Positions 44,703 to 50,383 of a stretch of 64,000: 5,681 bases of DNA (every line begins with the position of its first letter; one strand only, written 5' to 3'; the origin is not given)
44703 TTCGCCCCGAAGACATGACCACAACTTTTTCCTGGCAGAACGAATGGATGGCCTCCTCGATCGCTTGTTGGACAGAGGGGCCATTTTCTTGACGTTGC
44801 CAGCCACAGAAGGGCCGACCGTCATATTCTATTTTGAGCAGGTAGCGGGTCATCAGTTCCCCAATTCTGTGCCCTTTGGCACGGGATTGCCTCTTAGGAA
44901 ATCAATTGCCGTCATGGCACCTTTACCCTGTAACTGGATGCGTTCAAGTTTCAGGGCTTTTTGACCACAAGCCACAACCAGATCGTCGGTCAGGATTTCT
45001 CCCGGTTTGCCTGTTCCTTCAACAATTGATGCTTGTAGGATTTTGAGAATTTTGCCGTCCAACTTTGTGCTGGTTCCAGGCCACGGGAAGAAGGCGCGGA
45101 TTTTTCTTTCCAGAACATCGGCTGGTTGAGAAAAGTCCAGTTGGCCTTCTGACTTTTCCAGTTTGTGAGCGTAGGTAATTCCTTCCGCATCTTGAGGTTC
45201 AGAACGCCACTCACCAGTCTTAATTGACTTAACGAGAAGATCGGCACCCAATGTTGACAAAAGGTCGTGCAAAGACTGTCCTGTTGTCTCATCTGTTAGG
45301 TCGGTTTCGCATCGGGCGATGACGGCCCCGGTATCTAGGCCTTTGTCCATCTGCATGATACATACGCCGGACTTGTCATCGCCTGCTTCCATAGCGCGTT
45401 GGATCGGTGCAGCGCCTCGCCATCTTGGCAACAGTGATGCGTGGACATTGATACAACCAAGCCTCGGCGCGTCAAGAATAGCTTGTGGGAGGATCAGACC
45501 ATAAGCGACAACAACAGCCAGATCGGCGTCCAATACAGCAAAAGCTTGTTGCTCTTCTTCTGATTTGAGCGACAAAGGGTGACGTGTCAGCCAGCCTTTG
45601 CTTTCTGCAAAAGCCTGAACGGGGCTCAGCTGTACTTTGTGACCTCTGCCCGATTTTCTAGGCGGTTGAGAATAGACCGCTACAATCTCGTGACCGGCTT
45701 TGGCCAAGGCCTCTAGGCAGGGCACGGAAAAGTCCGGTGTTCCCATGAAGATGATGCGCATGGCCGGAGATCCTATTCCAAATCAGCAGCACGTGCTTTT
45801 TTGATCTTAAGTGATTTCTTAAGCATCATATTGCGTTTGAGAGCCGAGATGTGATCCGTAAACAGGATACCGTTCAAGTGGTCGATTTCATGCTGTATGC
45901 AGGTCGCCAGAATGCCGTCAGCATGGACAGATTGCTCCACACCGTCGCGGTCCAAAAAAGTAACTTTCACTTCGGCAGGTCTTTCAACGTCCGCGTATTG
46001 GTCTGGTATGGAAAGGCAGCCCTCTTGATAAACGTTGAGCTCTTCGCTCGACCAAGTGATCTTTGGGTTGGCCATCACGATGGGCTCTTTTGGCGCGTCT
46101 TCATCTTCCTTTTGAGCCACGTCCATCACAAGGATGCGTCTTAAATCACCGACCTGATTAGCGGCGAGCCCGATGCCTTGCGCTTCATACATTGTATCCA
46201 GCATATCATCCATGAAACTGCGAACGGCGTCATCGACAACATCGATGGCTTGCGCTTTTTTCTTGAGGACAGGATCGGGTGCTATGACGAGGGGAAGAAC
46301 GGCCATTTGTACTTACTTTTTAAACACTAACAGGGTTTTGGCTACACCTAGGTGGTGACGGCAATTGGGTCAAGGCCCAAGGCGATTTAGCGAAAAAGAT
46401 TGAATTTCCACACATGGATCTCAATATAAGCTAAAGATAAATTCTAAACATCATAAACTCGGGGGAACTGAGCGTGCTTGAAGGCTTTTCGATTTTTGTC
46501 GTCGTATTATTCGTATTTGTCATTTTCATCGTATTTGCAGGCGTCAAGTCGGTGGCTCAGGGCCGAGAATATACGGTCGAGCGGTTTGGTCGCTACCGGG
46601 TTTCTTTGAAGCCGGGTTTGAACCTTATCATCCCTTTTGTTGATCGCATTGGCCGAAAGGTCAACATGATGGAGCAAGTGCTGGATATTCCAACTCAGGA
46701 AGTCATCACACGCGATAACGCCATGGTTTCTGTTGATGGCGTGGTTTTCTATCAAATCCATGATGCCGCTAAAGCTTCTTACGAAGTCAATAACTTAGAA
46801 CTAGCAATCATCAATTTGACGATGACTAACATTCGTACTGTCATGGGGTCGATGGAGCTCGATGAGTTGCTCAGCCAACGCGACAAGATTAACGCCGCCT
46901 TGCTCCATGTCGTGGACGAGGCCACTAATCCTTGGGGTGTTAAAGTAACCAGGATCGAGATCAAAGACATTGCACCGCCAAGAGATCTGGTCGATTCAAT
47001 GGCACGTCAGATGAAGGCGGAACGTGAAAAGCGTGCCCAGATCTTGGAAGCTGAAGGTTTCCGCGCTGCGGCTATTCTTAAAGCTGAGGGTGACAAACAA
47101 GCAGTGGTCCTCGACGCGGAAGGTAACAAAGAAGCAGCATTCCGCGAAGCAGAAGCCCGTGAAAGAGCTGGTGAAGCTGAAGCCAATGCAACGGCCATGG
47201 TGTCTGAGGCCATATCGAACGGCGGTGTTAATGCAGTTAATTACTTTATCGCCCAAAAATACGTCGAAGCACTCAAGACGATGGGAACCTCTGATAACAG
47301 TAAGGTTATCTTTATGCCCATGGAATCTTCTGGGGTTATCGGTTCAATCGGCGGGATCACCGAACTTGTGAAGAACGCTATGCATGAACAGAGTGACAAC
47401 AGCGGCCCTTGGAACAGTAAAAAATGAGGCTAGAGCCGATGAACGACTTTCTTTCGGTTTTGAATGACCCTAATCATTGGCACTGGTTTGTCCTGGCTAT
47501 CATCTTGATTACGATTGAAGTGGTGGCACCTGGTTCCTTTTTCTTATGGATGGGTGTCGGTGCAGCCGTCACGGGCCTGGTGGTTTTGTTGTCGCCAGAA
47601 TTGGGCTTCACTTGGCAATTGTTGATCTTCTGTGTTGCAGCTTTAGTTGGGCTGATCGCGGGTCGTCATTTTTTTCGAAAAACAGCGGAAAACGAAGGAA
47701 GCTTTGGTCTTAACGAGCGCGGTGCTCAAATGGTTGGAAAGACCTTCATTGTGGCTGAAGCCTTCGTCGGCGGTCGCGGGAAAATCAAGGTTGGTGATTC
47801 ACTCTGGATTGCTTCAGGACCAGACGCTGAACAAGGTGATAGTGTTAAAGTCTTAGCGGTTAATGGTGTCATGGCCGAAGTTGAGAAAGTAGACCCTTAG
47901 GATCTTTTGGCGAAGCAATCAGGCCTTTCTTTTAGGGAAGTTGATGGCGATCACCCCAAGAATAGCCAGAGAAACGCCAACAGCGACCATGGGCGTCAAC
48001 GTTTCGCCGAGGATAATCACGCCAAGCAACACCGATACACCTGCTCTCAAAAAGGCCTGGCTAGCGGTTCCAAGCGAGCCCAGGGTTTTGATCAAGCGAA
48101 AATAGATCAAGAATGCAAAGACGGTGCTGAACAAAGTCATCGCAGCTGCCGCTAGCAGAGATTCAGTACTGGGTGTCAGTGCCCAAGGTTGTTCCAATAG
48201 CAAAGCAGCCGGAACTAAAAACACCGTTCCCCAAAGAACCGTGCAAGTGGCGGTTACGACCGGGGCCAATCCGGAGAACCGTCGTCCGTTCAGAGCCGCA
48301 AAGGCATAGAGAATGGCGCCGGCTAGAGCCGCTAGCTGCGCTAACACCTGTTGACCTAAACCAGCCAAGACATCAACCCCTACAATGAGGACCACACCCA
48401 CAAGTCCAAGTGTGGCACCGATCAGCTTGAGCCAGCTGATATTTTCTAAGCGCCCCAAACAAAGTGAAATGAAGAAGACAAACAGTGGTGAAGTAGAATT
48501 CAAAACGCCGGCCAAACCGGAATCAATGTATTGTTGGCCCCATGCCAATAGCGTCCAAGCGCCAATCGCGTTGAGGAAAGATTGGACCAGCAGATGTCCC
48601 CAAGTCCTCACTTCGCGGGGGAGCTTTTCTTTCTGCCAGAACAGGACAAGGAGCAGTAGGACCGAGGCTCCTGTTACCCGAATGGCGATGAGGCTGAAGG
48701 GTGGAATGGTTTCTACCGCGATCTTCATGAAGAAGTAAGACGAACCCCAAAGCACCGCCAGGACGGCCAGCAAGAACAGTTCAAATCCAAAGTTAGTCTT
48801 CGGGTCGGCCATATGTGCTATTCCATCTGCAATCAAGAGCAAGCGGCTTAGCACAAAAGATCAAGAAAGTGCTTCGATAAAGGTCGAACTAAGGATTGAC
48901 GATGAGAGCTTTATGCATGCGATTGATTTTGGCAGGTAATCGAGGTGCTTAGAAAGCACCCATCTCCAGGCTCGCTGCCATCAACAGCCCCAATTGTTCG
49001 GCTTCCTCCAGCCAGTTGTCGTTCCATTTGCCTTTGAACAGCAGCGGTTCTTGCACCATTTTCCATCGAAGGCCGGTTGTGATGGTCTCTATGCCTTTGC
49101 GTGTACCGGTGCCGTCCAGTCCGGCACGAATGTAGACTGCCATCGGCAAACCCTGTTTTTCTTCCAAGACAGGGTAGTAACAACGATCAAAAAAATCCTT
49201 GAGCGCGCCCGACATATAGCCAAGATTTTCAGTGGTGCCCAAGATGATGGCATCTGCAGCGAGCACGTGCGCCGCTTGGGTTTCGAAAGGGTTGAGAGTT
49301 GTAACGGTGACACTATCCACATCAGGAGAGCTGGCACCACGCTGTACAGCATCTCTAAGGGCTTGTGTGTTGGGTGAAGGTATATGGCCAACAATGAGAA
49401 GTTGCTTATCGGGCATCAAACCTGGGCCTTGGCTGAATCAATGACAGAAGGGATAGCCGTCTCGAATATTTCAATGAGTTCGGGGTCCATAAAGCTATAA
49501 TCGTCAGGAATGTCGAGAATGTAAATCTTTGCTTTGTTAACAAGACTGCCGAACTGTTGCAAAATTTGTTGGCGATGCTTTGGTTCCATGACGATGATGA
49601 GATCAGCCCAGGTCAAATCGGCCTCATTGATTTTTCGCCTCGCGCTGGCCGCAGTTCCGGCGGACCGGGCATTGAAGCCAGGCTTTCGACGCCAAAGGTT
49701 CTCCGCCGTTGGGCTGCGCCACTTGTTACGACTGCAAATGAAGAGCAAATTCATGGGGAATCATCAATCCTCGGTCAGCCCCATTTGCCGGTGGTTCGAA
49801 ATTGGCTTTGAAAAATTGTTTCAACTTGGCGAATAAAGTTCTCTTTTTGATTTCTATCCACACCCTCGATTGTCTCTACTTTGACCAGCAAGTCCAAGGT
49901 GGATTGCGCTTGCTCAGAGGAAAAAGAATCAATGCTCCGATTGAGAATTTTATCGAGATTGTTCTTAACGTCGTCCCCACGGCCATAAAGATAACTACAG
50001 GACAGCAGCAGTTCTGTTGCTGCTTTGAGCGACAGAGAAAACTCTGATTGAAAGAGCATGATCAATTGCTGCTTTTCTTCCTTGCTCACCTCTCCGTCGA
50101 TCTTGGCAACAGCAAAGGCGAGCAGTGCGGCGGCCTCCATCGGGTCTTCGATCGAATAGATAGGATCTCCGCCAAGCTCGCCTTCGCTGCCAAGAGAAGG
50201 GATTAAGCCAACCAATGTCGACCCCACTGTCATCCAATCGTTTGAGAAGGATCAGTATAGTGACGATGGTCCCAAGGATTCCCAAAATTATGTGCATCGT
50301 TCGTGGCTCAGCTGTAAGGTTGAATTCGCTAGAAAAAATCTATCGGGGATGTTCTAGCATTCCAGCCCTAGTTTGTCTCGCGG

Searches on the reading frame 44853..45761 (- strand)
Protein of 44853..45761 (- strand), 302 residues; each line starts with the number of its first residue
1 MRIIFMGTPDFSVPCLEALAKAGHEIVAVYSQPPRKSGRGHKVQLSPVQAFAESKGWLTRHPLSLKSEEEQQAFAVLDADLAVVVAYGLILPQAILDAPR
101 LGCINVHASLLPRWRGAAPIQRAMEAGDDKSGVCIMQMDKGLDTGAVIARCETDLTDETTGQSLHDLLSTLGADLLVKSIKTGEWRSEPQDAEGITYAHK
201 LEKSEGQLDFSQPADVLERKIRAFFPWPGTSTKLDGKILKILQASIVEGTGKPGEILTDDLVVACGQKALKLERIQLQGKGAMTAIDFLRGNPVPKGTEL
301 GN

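Call 87: search_protein_families(library=ncbifam, proteins=[window:44853-45761:-], max_evalue=0.001)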
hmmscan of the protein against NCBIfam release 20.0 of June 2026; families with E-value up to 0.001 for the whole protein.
window:44853-45761:- (302 aa): 7 families
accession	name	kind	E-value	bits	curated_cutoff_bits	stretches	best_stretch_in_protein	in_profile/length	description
TIGR00460.1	fmt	equivalog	8.8e-83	278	201.5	1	1-292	1-304/315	methionyl-tRNA formyltransferase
NF005998.1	PRK08125.1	equivalog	1e-32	113.3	777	1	3-278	3-282/649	bifunctional UDP-4-amino-4-deoxy-L-arabinose formyltransferase/UDP-glucuronic acid oxidase ArnA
NF005414.0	PRK06988.1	equivalog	6.7e-29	100.8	316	1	1-281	3-291/311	formyltransferase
TIGR00639.1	PurN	equivalog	2.1e-13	50.2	150.1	1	74-181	75-182/192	phosphoribosylglycinamide formyltransferase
NF004684.0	PRK06027.1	subfamily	1.4e-08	34.7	223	1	66-166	150-253/286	formyltetrahydrofolate deformylase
TIGR00655.1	PurU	equivalog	2.1e-07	30.8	285.95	1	66-150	145-232/280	formyltetrahydrofolate deformylase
NF005755.0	PRK07579.1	equivalog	7.8e-06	25.9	238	1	80-180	67-164/245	dTDP-4-amino-4,6-dideoxyglucose formyltransferase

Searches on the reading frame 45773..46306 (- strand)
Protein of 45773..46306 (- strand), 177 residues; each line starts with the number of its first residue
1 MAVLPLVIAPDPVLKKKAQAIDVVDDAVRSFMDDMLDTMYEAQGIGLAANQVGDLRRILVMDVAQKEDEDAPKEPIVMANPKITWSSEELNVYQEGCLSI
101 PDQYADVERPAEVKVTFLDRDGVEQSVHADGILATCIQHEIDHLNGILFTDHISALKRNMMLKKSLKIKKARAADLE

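Call 87: search_protein_families(library=ncbifam, proteins=[window:45773-46306:-], max_evalue=0.001)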
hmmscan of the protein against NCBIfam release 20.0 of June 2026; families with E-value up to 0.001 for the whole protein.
window:45773-46306:- (177 aa): 6 families
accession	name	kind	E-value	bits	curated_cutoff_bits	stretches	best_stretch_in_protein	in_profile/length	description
NF001159.1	PRK00150.1-3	subfamily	2.8e-53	179.9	125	1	3-163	2-160/167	peptide deformylase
TIGR00079.1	pept_deformyl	equivalog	1.7e-51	174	103.95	1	6-164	4-158/161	peptide deformylase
NF009484.0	PRK12846.1-5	equivalog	1.4e-43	148.5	190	1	1-169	1-163/165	peptide deformylase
NF009483.0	PRK12846.1-4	equivalog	1.5e-33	116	267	1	1-168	1-170/193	peptide deformylase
NF011189.0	PRK14595.1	equivalog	3.4e-24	85.4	232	1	1-155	1-148/162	peptide deformylase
NF006670.0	PRK09218.1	equivalog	1.4e-21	76.9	162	1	11-148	9-135/136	peptide deformylase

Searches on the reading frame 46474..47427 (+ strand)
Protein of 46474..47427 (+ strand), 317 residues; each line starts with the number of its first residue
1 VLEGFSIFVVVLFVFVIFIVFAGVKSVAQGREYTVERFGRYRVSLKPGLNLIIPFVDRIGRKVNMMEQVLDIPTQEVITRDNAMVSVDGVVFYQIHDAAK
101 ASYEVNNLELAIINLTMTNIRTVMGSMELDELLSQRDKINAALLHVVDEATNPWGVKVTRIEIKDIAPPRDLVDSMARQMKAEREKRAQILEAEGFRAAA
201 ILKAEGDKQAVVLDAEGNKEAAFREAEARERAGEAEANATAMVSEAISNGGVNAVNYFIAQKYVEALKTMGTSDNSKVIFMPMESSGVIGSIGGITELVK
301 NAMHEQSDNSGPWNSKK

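Call 51: search_protein_families(library=pfam, proteins=[window:46474-47427:+], max_evalue=0.00001)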
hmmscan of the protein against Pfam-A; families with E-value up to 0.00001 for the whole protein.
window:46474-47427:+ (317 aa): 2 families
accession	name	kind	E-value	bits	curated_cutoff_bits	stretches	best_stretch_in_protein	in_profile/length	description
PF01145.31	Band_7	-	6.7e-36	124.4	23.6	1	26-195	2-174/176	SPFH domain / Band 7 family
PF16200.10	Band_7_C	-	2.6e-07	31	29.1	1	242-301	2-60/63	C-terminal region of band_7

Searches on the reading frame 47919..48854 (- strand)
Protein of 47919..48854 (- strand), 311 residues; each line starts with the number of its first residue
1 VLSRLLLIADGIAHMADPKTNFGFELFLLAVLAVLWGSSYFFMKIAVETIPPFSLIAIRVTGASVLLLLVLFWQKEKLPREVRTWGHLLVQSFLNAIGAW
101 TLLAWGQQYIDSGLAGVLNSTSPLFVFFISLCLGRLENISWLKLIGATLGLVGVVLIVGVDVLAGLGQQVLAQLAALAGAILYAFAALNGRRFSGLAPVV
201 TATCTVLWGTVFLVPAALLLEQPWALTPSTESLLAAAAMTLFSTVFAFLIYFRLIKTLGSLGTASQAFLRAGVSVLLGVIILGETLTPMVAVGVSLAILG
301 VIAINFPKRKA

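Call 51: search_protein_families(library=pfam, proteins=[window:47919-48854:-], max_evalue=0.00001)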
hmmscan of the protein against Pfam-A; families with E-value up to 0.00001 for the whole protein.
window:47919-48854:- (311 aa): 1 family
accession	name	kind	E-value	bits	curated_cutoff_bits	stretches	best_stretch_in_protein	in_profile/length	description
PF00892.27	EamA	-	3.7e-33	115.1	28.2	2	26-158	4-134/135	EamA-like transporter family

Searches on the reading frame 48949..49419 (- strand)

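Call 51: search_protein_families(library=pfam, proteins=[window:48949-49419:-], max_evalue=0.00001)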
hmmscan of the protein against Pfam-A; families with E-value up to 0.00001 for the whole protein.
window:48949-49419:- (156 aa): 1 family
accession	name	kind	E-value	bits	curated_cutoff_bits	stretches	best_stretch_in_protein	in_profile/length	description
PF03358.20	FMN_red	-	1.3e-06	28.5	24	1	48-96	64-115/152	NADPH-dependent FMN reductase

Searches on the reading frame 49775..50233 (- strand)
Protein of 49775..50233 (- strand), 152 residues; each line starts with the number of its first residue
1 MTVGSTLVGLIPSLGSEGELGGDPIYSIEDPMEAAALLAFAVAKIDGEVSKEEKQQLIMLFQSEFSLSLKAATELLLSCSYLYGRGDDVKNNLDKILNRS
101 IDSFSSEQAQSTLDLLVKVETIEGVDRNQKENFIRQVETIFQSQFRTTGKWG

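Call 51: search_protein_families(library=pfam, proteins=[window:49775-50233:-], max_evalue=0.00001)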
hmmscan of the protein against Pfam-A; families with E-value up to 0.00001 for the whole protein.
window:49775-50233:- (152 aa): 1 family
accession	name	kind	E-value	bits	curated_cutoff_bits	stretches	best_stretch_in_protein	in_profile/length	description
PF05099.18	TerB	-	2.4e-08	34.7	24.4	1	33-142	2-107/118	Tellurite resistance protein TerB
